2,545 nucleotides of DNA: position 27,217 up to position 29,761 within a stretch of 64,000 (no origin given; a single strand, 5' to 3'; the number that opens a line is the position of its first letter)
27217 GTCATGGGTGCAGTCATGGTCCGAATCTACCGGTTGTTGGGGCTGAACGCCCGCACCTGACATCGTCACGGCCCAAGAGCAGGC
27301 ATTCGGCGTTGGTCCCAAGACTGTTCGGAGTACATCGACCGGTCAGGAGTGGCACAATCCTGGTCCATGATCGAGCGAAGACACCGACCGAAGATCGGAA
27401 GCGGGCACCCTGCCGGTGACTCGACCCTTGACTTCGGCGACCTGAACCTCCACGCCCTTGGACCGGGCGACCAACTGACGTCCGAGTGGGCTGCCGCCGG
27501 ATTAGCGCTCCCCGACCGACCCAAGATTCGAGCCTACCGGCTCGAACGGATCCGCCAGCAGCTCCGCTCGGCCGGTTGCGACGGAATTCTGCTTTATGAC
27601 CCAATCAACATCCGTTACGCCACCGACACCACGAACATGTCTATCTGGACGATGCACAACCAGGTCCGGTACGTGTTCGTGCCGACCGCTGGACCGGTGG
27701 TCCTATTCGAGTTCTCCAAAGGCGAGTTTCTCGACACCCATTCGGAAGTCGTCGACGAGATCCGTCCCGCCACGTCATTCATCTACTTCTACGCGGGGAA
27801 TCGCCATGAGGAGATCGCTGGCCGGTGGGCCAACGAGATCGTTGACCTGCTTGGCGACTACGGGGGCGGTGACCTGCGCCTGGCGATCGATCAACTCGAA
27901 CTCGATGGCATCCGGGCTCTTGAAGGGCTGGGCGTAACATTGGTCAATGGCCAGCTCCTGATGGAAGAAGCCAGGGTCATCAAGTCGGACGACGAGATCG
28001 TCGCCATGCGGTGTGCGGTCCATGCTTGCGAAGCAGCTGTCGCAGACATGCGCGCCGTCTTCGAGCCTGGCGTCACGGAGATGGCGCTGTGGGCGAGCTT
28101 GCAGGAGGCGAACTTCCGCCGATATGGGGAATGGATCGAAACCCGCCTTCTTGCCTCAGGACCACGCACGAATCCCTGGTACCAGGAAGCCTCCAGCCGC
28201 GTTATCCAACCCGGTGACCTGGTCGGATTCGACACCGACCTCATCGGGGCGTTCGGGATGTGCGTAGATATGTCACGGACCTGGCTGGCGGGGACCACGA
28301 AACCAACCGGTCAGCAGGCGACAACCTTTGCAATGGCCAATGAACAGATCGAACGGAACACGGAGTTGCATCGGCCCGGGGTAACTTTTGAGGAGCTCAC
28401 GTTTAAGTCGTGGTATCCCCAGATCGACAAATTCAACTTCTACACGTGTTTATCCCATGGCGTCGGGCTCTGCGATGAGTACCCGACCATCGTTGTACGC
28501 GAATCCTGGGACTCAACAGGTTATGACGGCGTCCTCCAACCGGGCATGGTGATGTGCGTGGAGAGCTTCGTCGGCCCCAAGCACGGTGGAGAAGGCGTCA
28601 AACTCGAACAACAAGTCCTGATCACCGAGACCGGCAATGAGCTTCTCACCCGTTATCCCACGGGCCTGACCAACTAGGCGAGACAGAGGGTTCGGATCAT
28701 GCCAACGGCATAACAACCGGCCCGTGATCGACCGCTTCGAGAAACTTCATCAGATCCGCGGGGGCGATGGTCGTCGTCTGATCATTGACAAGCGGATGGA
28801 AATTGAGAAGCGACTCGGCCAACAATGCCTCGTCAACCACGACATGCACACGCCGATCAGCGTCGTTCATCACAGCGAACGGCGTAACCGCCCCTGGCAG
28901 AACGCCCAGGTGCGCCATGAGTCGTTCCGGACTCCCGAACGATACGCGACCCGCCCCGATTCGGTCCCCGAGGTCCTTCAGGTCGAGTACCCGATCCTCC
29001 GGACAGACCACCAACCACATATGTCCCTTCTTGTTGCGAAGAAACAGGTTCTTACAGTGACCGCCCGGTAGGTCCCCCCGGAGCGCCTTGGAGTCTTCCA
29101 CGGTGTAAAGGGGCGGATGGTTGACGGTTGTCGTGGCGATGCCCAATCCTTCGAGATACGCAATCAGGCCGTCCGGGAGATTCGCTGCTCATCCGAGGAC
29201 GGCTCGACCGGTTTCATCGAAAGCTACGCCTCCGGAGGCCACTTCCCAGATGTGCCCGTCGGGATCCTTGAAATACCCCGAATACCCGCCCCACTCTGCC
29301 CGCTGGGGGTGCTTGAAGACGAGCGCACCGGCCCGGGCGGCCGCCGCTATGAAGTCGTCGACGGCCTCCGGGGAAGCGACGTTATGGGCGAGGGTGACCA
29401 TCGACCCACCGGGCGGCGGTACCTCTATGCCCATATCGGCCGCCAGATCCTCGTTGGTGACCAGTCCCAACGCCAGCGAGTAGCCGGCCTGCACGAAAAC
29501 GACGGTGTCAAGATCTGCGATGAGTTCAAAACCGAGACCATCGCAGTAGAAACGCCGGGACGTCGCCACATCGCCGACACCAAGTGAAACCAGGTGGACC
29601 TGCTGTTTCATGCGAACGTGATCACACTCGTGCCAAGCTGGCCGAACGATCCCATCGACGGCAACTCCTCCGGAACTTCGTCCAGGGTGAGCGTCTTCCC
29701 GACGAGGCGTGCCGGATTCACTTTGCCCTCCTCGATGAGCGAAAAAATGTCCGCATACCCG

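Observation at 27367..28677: DddP DMSP lyase in an actinobacterium, with no recognisable acrylate-disposal gene nearby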

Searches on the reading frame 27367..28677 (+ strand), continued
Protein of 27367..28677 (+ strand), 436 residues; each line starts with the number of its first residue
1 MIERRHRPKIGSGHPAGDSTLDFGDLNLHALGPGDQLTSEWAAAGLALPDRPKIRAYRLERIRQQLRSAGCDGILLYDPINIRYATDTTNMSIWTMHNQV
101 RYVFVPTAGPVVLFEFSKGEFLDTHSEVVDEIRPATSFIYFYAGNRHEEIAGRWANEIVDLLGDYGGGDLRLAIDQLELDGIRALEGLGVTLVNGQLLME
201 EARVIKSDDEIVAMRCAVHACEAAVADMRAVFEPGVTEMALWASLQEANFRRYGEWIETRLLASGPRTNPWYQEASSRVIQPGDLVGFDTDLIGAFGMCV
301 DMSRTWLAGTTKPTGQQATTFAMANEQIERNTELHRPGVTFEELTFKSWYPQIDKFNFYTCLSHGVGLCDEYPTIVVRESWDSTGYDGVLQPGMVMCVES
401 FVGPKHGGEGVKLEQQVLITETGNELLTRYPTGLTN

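Call 30: search_solved_structures(query=window:27367-28677:+, show_alignments=4, max_evalue=1e-90)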
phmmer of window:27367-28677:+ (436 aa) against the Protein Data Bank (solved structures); distinct sequences matched with E-value up to 1e-90: 4.
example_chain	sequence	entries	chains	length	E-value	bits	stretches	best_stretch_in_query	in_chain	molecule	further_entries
4rzy_A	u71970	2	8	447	1.7e-113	383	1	13-432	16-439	Peptidase M24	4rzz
4s01_A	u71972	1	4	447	8.4e-113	380.7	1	13-432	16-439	Peptidase M24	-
4s00_A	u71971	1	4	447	1.4e-112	380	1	13-432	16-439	Peptidase M24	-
4b28_A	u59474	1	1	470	6.2e-105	354.8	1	16-432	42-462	METALLOPEPTIDASE, FAMILY M24, PUTATIVE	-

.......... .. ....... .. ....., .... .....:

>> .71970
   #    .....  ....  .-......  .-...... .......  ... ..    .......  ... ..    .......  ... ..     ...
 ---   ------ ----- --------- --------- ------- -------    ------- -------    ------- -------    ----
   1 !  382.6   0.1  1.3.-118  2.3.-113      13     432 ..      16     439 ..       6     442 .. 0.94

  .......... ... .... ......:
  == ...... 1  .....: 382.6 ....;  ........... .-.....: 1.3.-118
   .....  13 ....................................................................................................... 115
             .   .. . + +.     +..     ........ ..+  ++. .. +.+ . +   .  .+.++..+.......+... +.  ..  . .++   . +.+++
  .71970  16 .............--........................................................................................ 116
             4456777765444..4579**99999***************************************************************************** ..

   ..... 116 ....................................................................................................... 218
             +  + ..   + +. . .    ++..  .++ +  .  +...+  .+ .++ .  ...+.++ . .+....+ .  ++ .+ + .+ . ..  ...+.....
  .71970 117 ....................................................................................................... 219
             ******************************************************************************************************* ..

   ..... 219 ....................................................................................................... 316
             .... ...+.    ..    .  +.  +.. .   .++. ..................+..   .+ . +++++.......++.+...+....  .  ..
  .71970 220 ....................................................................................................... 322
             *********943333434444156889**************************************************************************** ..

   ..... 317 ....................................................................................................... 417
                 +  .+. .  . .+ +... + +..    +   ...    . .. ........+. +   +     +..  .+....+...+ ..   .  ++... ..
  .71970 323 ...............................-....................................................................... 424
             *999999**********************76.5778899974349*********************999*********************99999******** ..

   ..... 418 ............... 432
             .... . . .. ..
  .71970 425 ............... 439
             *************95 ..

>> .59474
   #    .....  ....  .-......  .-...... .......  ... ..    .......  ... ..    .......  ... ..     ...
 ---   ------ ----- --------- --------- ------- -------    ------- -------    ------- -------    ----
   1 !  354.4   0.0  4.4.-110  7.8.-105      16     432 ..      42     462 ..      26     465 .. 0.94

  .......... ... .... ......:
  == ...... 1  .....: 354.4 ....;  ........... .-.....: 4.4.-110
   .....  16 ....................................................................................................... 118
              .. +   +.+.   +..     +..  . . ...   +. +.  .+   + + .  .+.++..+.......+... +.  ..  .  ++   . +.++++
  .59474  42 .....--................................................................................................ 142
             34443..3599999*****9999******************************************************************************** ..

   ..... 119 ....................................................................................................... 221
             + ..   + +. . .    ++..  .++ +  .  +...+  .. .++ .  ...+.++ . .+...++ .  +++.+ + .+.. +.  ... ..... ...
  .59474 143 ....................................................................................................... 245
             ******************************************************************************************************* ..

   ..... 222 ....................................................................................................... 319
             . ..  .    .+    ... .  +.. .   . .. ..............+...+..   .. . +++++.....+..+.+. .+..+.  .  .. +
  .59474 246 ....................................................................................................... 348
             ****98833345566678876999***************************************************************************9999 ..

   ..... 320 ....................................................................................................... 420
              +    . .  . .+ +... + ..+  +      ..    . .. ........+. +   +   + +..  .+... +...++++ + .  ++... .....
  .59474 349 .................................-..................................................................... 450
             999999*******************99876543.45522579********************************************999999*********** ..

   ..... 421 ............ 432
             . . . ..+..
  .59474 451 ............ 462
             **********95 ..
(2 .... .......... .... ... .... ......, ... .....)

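Call 46: search_protein_families(library=ncbifam, proteins=[P0124, P0129, P0128, P0140, P0125], max_evalue=1e-30)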
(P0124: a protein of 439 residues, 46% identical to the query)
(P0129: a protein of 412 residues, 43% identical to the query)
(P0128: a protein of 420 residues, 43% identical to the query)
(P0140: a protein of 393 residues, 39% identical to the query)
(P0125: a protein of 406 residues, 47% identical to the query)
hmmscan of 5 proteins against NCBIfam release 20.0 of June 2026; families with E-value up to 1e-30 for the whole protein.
P0124 (439 aa): 1 family
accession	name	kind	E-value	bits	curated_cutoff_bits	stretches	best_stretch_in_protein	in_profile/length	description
NF043017.1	DimsulpropLyDddP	equivalog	4e-159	530.1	600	1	17-439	14-443/443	dimethylsulfonioproprionate lyase DddP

P0129 (412 aa): 1 family
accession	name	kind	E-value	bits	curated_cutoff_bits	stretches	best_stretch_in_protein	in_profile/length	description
NF043017.1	DimsulpropLyDddP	equivalog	4.8e-90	302.5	600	1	28-410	51-442/443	dimethylsulfonioproprionate lyase DddP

P0128 (420 aa): 1 family
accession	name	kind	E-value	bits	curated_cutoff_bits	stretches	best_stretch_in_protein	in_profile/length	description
NF043017.1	DimsulpropLyDddP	equivalog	9.1e-99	331.2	600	1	23-415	45-442/443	dimethylsulfonioproprionate lyase DddP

P0140 (393 aa): 1 family
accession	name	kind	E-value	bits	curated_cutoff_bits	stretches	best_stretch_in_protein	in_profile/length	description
NF043017.1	DimsulpropLyDddP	equivalog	1.2e-98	330.8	600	1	5-391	50-442/443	dimethylsulfonioproprionate lyase DddP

P0125 (406 aa): 1 family
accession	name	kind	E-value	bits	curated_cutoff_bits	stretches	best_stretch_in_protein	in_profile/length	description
NF043017.1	DimsulpropLyDddP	equivalog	8.3e-99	331.3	600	1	22-404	52-441/443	dimethylsulfonioproprionate lyase DddP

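Call 74: search_protein_families(library=pfam, proteins=[L066:3307-5877:+, L055:1705-3342:+, L055:10313-11137:-, L031:10972-11991:+, L057:10478-11491:-, L070:9366-10238:+], max_evalue=0.00001)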
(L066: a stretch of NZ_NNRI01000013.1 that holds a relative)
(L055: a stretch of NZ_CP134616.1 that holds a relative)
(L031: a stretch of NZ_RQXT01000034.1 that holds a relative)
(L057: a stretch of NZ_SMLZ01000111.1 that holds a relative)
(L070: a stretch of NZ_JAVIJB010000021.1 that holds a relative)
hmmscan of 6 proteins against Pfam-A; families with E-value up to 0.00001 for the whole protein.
L066:3307-5877:+ (857 aa): 4 families
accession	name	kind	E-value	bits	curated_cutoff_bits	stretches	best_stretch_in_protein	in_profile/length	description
PF01266.30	DAO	-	9.9e-67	226.4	27.9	1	8-368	2-352/353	FAD dependent oxidoreductase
PF01571.26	GCV_T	-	1.4e-62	211.7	25.6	1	428-697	1-253/255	Aminomethyltransferase folate-binding domain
PF16350.10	FAO_M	-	5.2e-15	55.8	27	1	372-425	1-55/56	FAD dependent oxidoreductase central domain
PF08669.17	GCV_T_C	-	3.2e-12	46.6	25.9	1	789-848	24-78/80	Glycine cleavage T-protein C-terminal barrel domain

L055:1705-3342:+ (546 aa): 1 family
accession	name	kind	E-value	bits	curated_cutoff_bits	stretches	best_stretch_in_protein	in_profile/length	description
PF06253.16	MTTB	-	1.9e-197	656.7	25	1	39-541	2-500/500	Trimethylamine methyltransferase (MTTB)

L055:10313-11137:- (275 aa): 1 family
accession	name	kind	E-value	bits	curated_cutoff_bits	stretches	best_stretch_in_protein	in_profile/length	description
PF12974.12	Phosphonate-bd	-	6.9e-20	71.9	27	1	82-256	71-242/242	ABC transporter, phosphonate, periplasmic substrate-binding protein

L031:10972-11991:+ (340 aa): 1 family
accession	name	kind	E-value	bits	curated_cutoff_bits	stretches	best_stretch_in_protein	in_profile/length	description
PF02574.22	S-methyl_trans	-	6e-62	210.5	22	1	17-295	1-283/283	Homocysteine S-methyltransferase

L057:10478-11491:- (338 aa): 1 family
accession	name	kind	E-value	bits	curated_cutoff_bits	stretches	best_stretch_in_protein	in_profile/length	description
PF00487.30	FA_desaturase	-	5.9e-32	111.9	29.7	1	65-304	2-251/253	Fatty acid desaturase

L070:9366-10238:+ (291 aa): 2 families
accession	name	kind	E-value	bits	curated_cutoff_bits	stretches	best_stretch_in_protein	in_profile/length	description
PF01381.28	HTH_3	-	1.4e-09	38.3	23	1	20-76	1-55/55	Helix-turn-helix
PF12844.13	HTH_19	-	3.9e-07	30.3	30.2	1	18-77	2-59/64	Helix-turn-helix domain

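Call 82: find_homologous_proteins(query=P0177, max_evalue=1e-40)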
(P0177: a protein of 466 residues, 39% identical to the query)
Query P0177 (466 aa): 4542 proteins with E <= 1e-40 among 8000 candidates; the best 120 are listed.
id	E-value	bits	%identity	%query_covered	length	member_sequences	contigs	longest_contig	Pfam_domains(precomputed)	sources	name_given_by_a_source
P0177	0.0e+0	1105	100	100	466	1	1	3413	PF00557.30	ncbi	-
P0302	9.0e-210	716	67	99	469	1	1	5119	PF00557.30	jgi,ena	-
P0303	1.5e-115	405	48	96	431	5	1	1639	PF00557.30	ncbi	-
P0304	4.0e-113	397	48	92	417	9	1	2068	PF00557.30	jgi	-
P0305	6.0e-113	396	48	96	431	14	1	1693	PF01321.25,PF00557.30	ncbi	-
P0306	9.6e-113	396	48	95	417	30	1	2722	PF00557.30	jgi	-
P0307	1.2e-111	392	47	97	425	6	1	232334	PF00557.30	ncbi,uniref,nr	ncbi:Xaa-Pro peptidase family protein [Leisingera aquaemixtae]|uniref:M24 family metallopeptidase n=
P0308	1.6e-111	392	46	96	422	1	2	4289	PF00557.30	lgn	-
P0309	1.2e-110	389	47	93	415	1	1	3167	PF00557.30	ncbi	-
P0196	6.6e-110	386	41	98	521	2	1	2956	PF00557.30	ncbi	-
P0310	2.9e-109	384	47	92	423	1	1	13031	PF00557.30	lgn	-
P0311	4.2e-109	384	49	91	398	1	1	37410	PF01321.25,PF00557.30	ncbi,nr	ncbi:MAG: aminopeptidase P family protein [Rhodobacteraceae bacterium]|nr:aminopeptidase P family pr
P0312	1.3e-108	382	47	97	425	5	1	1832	PF00557.30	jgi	-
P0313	2.4e-108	381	47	91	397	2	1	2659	PF00557.30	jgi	-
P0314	4.8e-108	380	47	92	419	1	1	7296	PF01321.25,PF00557.30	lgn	-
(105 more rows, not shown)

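Call 86: predict_structure(alignment_id=A3)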
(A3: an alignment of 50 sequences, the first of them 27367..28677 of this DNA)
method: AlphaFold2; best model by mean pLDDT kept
length: 436 residues; sequences in the alignment: 50
mean_pLDDT: 88.6   pTM: 0.90
mean pLDDT of the five models: 88.6, 88.0, 87.6, 87.5, 86.8
residues with pLDDT >= 90: 271; 70-90: 126; 50-70: 34; < 50: 5
segments of 3 or more residues with pLDDT < 50: none
pLDDT, mean of each block of 10 residues (from residue 1): 73 83 84 93 97 94 97 93 83 54 94 79 82 87 90 96 90 94 97 96 95 96 95 92 93 82 58 77 88 88 90 91 95 98 97 82 86 92 95 96 83 94 96 86
secondary structure, 60 per line:
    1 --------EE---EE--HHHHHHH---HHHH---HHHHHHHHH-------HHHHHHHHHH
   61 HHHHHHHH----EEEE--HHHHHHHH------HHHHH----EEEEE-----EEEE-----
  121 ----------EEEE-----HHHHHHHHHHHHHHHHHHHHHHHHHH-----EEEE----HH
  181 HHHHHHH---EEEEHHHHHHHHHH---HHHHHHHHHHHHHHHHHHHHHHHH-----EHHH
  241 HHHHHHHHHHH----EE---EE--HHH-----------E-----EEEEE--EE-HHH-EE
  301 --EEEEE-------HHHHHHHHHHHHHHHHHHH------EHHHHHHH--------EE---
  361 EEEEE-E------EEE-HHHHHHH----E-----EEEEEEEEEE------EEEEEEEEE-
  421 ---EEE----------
elements in order: H18-24 H28-31 H35-43 H51-68 E73-76 H79-86 H93-97 E102-106 E112-115 E131-134 H140-165 E171-174 H179-187 E191-194 H195-204 H208-231 H238-251 E285-289 E303-307 H315-333 H341-347 E361-365 E374-376 H378-384 E395-404 E411-419 E424-426

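Call 89: fold_search(model_id=the predicted structure, library=pdb)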
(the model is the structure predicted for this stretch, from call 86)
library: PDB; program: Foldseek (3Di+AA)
matches with E <= 10: 538; with E <= 0.001: 242
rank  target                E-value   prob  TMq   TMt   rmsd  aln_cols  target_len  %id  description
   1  4s01_A                1.2e-48  1.00  0.88  0.88   4.9       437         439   43  Crystal structure of metallopeptidase-like dimethylsulphoniopropionate (DMSP) lyase RlDddP mutant D377N in complex wit (released 2015-08-05)
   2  4rzy_A                1.8e-48  1.00  0.88  0.88   4.9       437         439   43  Crystal structure of metallopeptidase-like dimethylsulphoniopropionate (DMSP) lyase RlDddP in complex with MES (released 2015-08-05)
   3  4s00_A                3.2e-48  1.00  0.88  0.88   5.0       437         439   43  Crystal structure of metallopeptidase-like dimethylsulphoniopropionate (DMSP) lyase RlDddP mutant Y366A in complex wit (released 2015-08-05)
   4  4b28                  3.7e-47  1.00  0.88  0.88   4.8       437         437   40  Crystal structure of DMSP lyase RdDddP from Roseobacter denitrificans (released 2012-07-25)
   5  3q6d_D                1.2e-24  1.00  0.65  0.79   3.9       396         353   24  Xaa-Pro dipeptidase from Bacillus anthracis. (released 2011-02-02)
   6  3q6d_C                2.7e-24  1.00  0.65  0.79   4.0       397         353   25  Xaa-Pro dipeptidase from Bacillus anthracis. (released 2011-02-02)
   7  5giu                  6.1e-24  1.00  0.65  0.79   3.9       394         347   24  Crystal structure of Xaa-Pro peptidase from Deinococcus radiodurans, metal-free active site (released 2017-06-28)
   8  1wy2_A                1.1e-23  1.00  0.64  0.79   3.8       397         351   21  Crystal Structure of the Prolidase from Pyrococcus horikoshii OT3 (released 2005-02-22)
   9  3q6d_A                1.7e-23  1.00  0.67  0.80   3.5       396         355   24  Xaa-Pro dipeptidase from Bacillus anthracis. (released 2011-02-02)
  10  5cdl                  2.5e-23  1.00  0.64  0.78   4.3       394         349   24  Proline dipeptidase from Deinococcus radiodurans (selenomethionine derivative) (released 2016-08-10)
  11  7n02_A                4.3e-23  1.00  0.63  0.74   4.6       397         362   24  X-ray crystallographic structure model of Lactococcus lactis prolidase mutant D36S (released 2021-06-02)
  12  1wy2_B                4.9e-23  1.00  0.66  0.81   3.6       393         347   22  Crystal Structure of the Prolidase from Pyrococcus horikoshii OT3 (released 2005-02-22)
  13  1pv9_A                5.2e-23  1.00  0.63  0.80   3.6       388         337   24  Prolidase from Pyrococcus furiosus (released 2004-03-23)
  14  7k3u_A                7.8e-23  1.00  0.65  0.77   4.2       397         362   23  X-ray crystallographic structure model of Lactococcus lactis prolidase mutant R293S (released 2020-09-23)
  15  5giq                  1.3e-22  1.00  0.64  0.79   4.1       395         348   24  Xaa-Pro peptidase from Deinococcus radiodurans, Zinc bound (released 2017-06-28)
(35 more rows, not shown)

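Call 100: find_homologous_proteins(query=P0197, max_evalue=1e-60)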
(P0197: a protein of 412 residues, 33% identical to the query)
Query P0197 (412 aa): 47 proteins with E <= 1e-60 among 8000 candidates.
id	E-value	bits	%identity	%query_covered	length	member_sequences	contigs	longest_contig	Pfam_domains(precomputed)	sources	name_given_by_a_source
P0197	1.3e-275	931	100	100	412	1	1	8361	PF01321.25,PF00557.30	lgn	-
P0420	1.3e-146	506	56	97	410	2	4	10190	PF01321.25,PF00557.30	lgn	-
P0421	1.5e-123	430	49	97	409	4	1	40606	PF01321.25,PF00557.30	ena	-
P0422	6.1e-118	412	47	97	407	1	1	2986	PF01321.25,PF00557.30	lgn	-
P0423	3.2e-116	406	46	94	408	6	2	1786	PF01321.25,PF00557.30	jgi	jgi:Xaa-Pro aminopeptidase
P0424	4.6e-116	406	46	94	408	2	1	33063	PF01321.25,PF00557.30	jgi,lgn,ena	-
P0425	1.7e-113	397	47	93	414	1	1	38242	PF01321.25,PF00557.30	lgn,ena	-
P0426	2.1e-112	394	46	93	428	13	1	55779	PF01321.25,PF00557.30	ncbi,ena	-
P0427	2.9e-111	390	45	96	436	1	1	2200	PF01321.25,PF00557.30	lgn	-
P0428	4.5e-111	389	45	94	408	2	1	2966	PF01321.25,PF00557.30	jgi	jgi:Xaa-Pro aminopeptidase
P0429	1.9e-110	387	46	93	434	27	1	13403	PF01321.25,PF00557.30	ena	-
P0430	2.4e-110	387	46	93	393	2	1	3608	PF01321.25,PF00557.30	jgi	jgi:Xaa-Pro aminopeptidase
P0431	3.8e-110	386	46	90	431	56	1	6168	PF01321.25,PF00557.30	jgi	jgi:Xaa-Pro aminopeptidase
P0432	4.5e-110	386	46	93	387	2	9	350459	PF01321.25,PF00557.30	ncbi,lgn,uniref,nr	ncbi:aminopeptidase P family protein [Rubrobacter taiwanensis]|uniref:Aminopeptidase P family protei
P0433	2.2e-108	380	46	93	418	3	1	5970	PF01321.25,PF00557.30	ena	-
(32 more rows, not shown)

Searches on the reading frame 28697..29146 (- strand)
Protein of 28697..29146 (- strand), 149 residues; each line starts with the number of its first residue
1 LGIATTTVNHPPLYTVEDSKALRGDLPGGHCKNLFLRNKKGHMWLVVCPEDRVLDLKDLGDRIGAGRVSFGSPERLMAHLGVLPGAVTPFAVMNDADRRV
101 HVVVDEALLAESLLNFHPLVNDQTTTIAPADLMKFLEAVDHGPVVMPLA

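Call 3: search_protein_families(library=pfam, proteins=[window:28697-29146:-], max_evalue=0.001)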
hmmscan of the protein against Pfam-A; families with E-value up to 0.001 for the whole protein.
window:28697-29146:- (149 aa): 1 family
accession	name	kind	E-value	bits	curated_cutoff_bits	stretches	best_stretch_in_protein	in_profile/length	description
PF04073.20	tRNA_edit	-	8.5e-31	107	25.5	1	10-135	1-123/123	Aminoacyl-tRNA editing domain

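Call 4: search_protein_families(library=ncbifam, proteins=[window:28697-29146:-], max_evalue=0.001)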
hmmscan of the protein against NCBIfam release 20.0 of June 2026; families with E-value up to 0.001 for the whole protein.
window:28697-29146:- (149 aa): 1 family
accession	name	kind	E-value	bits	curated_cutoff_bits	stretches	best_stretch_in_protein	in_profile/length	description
TIGR00011.1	YbaK_EbsC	equivalog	2.8e-06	27.2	153.25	1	32-107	44-115/152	Cys-tRNA(Pro) deacylase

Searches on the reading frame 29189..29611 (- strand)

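Call 3: search_protein_families(library=pfam, proteins=[window:29189-29611:-], max_evalue=0.001)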
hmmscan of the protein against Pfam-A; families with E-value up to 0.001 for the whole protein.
window:29189-29611:- (140 aa): 4 families
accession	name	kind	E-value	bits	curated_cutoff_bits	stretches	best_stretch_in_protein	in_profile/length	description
PF00903.31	Glyoxalase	-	3.1e-16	60.3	20.6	1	6-124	3-121/121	Glyoxalase/Bleomycin resistance protein/Dioxygenase superfamily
PF12681.13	Glyoxalase_2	-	3.4e-06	27.4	30.1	1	10-126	6-115/118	Glyoxalase-like domain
PF18029.7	Glyoxalase_6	-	0.0002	22.4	23.6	1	12-124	6-105/106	Glyoxalase-like domain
PF22677.2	Ble-like_N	-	0.00073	19.7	24.5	0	10-39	7-38/41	Bleomycin resistance protein-like N-terminal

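Call 4: search_protein_families(library=ncbifam, proteins=[window:29189-29611:-], max_evalue=0.001)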
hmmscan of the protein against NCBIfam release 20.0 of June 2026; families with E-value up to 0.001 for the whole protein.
window:29189-29611:- (140 aa): 13 families
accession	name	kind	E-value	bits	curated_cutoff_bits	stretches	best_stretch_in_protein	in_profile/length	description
NF000075.1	299782351_fosA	exception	2.1e-09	37.5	275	1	1-130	1-120/138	FosA3/FosA4 family fosfomycin resistance glutathione transferase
NF000221.4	FosA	exception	9.2e-09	35.3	250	1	3-130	3-120/137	FosA family fosfomycin resistance glutathione transferase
NF032892.0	fosA7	exception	6.7e-08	32.7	305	1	2-130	2-120/140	FosA7 family fosfomycin resistance glutathione transferase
NF000496.2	Fos_GSH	equivalog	4.2e-07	30.1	180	1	5-129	5-119/136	fosfomycin resistance glutathione transferase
NF040540.1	fosA5_fam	exception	1.1e-06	28.7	310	1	7-130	7-120/139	FosA5 family fosfomycin resistance glutathione transferase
NF000094.1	354827590_fosA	exception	1.4e-06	28.4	275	1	7-127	7-114/135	FosA family fosfomycin resistance glutathione transferase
NF033933.0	fosA8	exception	1.5e-06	28.5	300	1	6-130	6-120/138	FosA8 family fosfomycin resistance glutathione transferase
NF000026.1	154989_fosA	exception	7.1e-06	26.2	275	1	1-130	1-120/141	FosA/FosA2 family fosfomycin resistance glutathione transferase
NF000339.2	fos-Crono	exception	1.2e-05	25.5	275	1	8-130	7-116/134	FosA family fosfomycin resistance glutathione transferase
NF000124.1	fos-Vibrio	exception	4.1e-05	23.7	250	1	7-129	7-114/132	FosG/FosC2-related fosfomycin resistance glutathione transferase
NF051469.1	fosA13_fam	exception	0.00017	21.6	290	1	7-130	7-119/136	FosA13 family fosfomycin resistance glutathione transferase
NF008551.0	PRK11478.1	equivalog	0.00021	21.7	148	1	3-34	5-36/129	VOC family protein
NF003152.0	PRK04101.1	equivalog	0.00058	20.2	171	0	8-129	8-121/139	metallothiol transferase FosB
